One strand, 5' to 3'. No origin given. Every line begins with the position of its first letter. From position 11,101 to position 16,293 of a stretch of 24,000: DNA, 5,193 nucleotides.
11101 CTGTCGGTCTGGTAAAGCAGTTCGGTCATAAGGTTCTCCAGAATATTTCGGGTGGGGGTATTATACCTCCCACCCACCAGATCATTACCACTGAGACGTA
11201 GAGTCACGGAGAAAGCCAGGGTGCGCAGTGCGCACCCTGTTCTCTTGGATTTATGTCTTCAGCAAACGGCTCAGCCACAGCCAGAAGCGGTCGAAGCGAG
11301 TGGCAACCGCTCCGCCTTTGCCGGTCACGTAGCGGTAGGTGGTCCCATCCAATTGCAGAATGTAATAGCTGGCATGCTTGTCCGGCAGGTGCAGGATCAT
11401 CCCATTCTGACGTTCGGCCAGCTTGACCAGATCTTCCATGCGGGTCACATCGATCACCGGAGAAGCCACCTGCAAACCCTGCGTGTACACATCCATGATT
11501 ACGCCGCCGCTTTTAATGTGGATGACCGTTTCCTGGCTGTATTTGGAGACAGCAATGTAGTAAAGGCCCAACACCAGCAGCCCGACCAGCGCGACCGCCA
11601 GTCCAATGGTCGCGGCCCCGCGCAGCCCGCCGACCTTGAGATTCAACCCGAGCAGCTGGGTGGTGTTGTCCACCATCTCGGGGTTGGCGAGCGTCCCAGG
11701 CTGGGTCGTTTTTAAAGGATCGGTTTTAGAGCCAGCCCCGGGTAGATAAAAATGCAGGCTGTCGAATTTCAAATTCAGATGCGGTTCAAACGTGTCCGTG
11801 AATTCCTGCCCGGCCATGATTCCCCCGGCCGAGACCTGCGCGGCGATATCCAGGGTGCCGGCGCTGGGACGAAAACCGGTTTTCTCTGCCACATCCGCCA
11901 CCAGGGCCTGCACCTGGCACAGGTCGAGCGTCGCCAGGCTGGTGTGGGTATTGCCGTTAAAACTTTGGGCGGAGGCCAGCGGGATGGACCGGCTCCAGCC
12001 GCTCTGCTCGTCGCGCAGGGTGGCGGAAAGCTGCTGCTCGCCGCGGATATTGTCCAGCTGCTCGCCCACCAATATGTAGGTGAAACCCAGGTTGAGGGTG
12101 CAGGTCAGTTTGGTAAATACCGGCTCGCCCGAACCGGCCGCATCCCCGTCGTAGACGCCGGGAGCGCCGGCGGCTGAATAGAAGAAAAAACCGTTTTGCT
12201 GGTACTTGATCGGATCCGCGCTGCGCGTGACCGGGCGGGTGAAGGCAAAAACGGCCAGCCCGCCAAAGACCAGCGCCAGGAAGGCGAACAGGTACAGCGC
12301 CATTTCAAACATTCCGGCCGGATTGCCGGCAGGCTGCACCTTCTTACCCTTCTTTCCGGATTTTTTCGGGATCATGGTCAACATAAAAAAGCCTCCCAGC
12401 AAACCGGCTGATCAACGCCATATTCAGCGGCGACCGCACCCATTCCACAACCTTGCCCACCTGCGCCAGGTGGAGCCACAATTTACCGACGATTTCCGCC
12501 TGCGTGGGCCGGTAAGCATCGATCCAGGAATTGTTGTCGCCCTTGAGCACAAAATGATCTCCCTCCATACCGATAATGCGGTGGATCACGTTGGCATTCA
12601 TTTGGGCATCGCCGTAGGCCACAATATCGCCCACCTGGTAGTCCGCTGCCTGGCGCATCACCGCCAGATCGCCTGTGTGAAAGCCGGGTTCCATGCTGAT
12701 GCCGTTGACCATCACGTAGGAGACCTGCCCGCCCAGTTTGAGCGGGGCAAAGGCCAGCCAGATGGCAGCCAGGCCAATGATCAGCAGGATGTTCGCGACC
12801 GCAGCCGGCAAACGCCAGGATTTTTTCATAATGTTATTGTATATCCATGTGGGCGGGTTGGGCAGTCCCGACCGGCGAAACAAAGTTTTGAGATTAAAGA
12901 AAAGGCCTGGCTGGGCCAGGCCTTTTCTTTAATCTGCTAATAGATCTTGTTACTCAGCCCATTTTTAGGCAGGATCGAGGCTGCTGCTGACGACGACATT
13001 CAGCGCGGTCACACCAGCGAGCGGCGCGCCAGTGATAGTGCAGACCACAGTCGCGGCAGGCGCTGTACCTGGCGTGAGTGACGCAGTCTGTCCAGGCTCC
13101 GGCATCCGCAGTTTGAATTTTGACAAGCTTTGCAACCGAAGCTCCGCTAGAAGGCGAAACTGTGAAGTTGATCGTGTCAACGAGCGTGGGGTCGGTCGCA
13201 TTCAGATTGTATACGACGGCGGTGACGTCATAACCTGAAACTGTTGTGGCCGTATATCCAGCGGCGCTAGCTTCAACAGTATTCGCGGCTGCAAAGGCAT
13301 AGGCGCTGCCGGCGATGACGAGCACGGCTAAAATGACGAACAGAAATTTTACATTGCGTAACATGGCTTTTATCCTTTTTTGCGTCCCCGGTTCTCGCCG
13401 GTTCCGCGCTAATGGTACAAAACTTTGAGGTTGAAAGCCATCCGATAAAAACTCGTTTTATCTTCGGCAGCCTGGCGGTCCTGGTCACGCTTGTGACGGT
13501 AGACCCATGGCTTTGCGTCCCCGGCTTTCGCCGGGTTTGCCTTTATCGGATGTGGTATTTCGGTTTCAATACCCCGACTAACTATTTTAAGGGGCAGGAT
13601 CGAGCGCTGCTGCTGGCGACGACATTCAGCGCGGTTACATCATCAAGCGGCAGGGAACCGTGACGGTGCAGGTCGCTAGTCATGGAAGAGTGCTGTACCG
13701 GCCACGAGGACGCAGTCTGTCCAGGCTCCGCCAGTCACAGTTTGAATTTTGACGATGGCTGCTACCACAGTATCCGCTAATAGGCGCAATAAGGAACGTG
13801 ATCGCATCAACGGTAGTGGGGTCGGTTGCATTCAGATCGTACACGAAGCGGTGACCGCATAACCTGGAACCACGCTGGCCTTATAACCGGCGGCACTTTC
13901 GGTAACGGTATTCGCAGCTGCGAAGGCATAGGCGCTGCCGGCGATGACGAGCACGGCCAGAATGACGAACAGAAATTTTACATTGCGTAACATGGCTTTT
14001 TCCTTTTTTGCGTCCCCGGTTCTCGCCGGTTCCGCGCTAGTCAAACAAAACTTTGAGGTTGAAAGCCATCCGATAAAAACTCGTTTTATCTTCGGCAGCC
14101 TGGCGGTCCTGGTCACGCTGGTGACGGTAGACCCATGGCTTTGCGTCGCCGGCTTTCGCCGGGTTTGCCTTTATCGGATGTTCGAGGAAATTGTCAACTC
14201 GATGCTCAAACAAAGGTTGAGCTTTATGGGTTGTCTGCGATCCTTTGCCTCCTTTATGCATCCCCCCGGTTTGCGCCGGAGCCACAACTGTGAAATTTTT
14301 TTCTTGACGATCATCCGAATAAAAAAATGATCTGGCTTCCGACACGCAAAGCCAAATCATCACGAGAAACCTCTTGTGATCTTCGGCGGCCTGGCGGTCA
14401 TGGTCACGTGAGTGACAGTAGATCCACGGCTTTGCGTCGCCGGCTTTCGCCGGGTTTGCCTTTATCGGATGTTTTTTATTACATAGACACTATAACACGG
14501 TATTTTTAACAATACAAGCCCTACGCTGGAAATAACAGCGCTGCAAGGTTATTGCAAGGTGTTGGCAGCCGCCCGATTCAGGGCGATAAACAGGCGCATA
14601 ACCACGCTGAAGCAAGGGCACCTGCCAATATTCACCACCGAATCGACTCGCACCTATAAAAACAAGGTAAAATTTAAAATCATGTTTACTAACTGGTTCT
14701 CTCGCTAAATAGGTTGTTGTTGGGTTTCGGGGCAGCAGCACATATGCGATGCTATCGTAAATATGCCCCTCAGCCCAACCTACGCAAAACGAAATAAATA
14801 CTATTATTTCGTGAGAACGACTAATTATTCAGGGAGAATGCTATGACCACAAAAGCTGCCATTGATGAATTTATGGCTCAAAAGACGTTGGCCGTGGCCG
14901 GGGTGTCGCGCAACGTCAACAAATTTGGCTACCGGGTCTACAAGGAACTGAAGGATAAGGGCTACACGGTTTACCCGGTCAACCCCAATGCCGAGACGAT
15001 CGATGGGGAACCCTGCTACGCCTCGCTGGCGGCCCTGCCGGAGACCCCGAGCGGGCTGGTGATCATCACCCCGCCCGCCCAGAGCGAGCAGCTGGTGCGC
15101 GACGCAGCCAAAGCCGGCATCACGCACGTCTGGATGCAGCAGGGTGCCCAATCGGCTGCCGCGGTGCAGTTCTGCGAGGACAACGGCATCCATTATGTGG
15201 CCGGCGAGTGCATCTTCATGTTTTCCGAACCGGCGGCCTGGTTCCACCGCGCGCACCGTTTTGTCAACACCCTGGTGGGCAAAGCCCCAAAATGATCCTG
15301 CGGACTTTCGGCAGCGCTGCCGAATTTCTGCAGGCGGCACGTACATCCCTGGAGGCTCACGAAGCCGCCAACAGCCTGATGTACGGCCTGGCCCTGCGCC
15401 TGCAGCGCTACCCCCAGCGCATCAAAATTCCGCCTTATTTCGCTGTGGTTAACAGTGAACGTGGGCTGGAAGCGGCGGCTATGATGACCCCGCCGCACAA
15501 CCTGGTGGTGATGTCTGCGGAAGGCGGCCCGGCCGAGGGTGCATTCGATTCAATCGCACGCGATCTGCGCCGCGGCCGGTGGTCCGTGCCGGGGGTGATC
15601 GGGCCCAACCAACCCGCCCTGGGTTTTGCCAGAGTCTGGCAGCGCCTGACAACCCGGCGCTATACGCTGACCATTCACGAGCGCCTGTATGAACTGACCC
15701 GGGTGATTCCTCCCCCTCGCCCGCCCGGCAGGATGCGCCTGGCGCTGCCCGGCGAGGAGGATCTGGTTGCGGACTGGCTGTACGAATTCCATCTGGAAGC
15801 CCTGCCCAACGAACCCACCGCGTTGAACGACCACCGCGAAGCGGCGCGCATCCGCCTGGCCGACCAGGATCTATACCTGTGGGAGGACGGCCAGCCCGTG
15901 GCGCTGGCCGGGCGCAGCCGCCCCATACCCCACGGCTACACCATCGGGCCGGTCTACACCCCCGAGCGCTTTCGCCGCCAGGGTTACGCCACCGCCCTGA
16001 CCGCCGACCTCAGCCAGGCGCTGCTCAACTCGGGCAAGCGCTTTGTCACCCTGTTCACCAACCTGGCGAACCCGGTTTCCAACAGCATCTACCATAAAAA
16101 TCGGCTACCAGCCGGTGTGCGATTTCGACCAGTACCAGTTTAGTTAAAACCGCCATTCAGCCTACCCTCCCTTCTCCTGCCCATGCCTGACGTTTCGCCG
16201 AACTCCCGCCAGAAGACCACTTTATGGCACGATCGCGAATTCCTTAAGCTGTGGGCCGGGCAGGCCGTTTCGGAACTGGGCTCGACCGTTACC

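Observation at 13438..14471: Three c-di-GMP-I (GEMM-I) riboswitch aptamers in series on one leader/operon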

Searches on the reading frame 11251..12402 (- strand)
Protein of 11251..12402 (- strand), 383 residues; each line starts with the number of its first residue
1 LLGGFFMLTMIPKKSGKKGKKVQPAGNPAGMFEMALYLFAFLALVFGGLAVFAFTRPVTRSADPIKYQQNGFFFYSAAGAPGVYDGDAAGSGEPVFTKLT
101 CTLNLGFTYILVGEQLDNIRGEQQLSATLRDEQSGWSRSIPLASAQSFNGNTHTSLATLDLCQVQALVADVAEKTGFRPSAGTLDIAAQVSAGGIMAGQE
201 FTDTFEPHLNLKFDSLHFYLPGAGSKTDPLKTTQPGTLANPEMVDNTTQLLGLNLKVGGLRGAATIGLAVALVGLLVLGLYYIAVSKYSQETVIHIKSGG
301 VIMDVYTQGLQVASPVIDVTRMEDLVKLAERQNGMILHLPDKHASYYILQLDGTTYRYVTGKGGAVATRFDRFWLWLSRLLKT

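Call 13: search_protein_families(library=pfam, proteins=[window:11251-12402:-], max_evalue=0.01)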
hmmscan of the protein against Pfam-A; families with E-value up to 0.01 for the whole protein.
window:11251-12402:- (383 aa): 1 family
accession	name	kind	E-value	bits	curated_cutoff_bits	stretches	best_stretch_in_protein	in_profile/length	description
PF17231.7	DUF5305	-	5.5e-09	36.2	29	1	136-358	1-217/217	Family of unknown function (DUF5305)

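Call 14: search_protein_families(library=ncbifam, proteins=[window:11251-12402:-], max_evalue=0.01)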
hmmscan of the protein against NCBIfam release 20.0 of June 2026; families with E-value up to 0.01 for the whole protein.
window:11251-12402:- (383 aa): 0 families

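Call 15: find_related_loci(query=window:11251-12402:-, collection=genome_contigs, flank=6000)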
Query window:11251-12402:- (383 aa) in genome_contigs; peptide patterns used: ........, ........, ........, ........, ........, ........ (x = any residue, [..] = any of these).
50 stretches matched a pattern; 1 encode a relative of the query (tblastn E <= 1e-3); 1 distinct loci.
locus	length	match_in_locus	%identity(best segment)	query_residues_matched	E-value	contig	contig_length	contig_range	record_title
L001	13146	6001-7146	88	1-382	0e+0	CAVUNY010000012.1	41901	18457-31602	MAG: uncultured Chloroflexia bacterium isolate MFD02416.bin.3.166 genome assembly, contig: contig_78462, whole genome sh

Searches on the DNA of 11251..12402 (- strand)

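Call 16: search_rna_families(source=L001, threshold=gathering)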
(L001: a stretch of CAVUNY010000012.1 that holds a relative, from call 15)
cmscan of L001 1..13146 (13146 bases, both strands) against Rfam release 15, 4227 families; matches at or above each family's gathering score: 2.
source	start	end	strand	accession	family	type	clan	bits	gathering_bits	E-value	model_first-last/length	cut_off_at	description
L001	4867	4955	+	RF03167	c-di-GMP-I-GGC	Cis-reg; riboswitch;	CL00126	75.7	59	7.4e-17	1-80/80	no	c-di-GMP-I-GGC riboswitch aptamer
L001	4575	4663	+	RF01051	c-di-GMP-I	Cis-reg; riboswitch;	CL00126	70.6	35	1.6e-12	1-87/87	no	c-di-GMP-I riboswitch aptamer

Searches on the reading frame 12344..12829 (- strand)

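Call 13: search_protein_families(library=pfam, proteins=[window:12344-12829:-], max_evalue=0.01)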
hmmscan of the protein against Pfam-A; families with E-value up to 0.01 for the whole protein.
window:12344-12829:- (161 aa): 2 families
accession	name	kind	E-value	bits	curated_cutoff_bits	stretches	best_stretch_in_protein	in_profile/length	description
PF00717.28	Peptidase_S24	-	4.3e-10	39.8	23.3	1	31-117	30-115/116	Peptidase S24-like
PF10502.14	Peptidase_S26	-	1e-06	29.2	22.9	1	33-98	20-90/168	Signal peptidase, peptidase S26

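Call 14: search_protein_families(library=ncbifam, proteins=[window:12344-12829:-], max_evalue=0.01)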
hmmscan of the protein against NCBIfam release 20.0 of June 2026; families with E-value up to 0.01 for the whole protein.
window:12344-12829:- (161 aa): 4 families
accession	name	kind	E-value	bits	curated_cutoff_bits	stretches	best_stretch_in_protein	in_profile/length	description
TIGR02228.1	sigpep_I_arch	equivalog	1.8e-20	73.4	51.85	1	13-148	5-150/158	signal peptidase I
TIGR02227.1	sigpep_I_bact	equivalog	5.2e-11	42.7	47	1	35-103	19-91/162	signal peptidase I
NF046067.1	SigPepSipWBacil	equivalog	2.5e-08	33.7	190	1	41-139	43-148/189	signal peptidase I SipW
TIGR02754.1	sod_Ni_protease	equivalog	0.0019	18.7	63.25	1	41-101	3-68/90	nickel-type superoxide dismutase maturation protease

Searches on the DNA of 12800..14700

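Call 4: search_rna_families(source=window, start=12800, end=14700, threshold=evalue, max_evalue=10)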
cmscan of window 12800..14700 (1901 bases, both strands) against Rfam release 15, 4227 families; matches with E-value up to 10: 16.
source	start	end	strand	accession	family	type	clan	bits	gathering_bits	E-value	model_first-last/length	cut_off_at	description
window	13462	13550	-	RF03167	c-di-GMP-I-GGC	Cis-reg; riboswitch;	CL00126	79.4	59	9.4e-19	1-80/80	no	c-di-GMP-I-GGC riboswitch aptamer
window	14090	14178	-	RF03167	c-di-GMP-I-GGC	Cis-reg; riboswitch;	CL00126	69.1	59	8.4e-16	1-80/80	no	c-di-GMP-I-GGC riboswitch aptamer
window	14381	14469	-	RF03167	c-di-GMP-I-GGC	Cis-reg; riboswitch;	CL00126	61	59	1.9e-13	1-80/80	no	c-di-GMP-I-GGC riboswitch aptamer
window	12896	12964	-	RF00506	Thr_leader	Cis-reg; leader;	-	26.8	55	0.023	1-118/118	no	Threonine operon leader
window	12899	12980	+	RF02450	ncr1175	Gene; sRNA;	-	26.1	60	0.054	1-110/110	no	Bacillus sRNA ncr1175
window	12841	12930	+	RF00506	Thr_leader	Cis-reg; leader;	-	22.5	55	0.23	1-118/118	no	Threonine operon leader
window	14449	14558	+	RF02432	SpF25_sRNA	Gene; sRNA;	-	21.7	48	1.4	1-102/102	no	Streptococcus sRNA SpF25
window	12877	12926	+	RF02596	cyano_het_sRNA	Gene; sRNA;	-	20.3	35.7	0.52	1-56/56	no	Cyanobacteria heterocyst sRNA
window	12806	12930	+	RF01859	Phe_leader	Cis-reg; leader;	-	18.7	55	5.5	1-125/125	no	Phenylalanine leader peptide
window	12860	12928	+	RF02057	STnc40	Gene; sRNA;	-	18.5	45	5.3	1-70/70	no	Salmonella enterica sRNA STnc40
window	12893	12933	-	RF00244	mir-26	Gene; miRNA;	-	18.2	57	0.6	19-63/81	no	mir-26 microRNA precursor family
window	12900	12959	-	RF02596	cyano_het_sRNA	Gene; sRNA;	-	18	35.7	1.9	1-56/56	no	Cyanobacteria heterocyst sRNA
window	12884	12938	+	RF03480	mir-1284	Gene; miRNA;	-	17.8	80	7.7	7-86/92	no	mir-1284 microRNA precursor family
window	12893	12933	+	RF02662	BLi_r0872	Gene; antisense;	-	17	61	6.2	1-144/144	no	Bacillus asRNA 0872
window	12891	12936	-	RF03181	mir-2755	Gene; miRNA;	-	15.4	76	6.2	1-74/74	no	mir-2755 microRNA precursor family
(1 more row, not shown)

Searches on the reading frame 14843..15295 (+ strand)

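Call 13: search_protein_families(library=pfam, proteins=[window:14843-15295:+], max_evalue=0.01)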
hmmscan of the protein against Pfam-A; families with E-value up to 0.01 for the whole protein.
window:14843-15295:+ (150 aa): 2 families
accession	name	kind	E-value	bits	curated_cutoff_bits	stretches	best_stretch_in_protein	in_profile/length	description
PF13380.12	CoA_binding_2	-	6.4e-34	117.3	22.8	1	14-126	1-113/116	CoA binding domain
PF02629.25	CoA_binding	-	3.4e-08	34.6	22.3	1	14-97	4-92/97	CoA binding domain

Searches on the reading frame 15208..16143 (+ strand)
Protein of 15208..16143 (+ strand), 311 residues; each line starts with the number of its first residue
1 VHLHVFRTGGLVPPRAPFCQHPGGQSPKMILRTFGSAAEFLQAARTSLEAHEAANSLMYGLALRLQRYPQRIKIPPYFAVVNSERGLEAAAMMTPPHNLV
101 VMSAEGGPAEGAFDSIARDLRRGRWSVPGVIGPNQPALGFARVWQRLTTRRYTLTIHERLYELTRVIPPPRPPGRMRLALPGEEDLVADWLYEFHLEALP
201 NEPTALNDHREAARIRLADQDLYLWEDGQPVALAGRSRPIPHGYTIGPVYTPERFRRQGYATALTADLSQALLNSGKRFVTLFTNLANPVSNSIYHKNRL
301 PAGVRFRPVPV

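Call 13: search_protein_families(library=pfam, proteins=[window:15208-16143:+], max_evalue=0.01)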
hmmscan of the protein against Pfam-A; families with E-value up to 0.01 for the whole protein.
window:15208-16143:+ (311 aa): 2 families
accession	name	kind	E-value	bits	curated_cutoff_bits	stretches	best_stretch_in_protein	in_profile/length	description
PF00583.31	Acetyltransf_1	-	4.1e-06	27.5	20.7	1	191-297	8-113/116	Acetyltransferase (GNAT) family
PF08445.16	FR47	-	2.6e-05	24.6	22.1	1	245-297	23-74/86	FR47-like protein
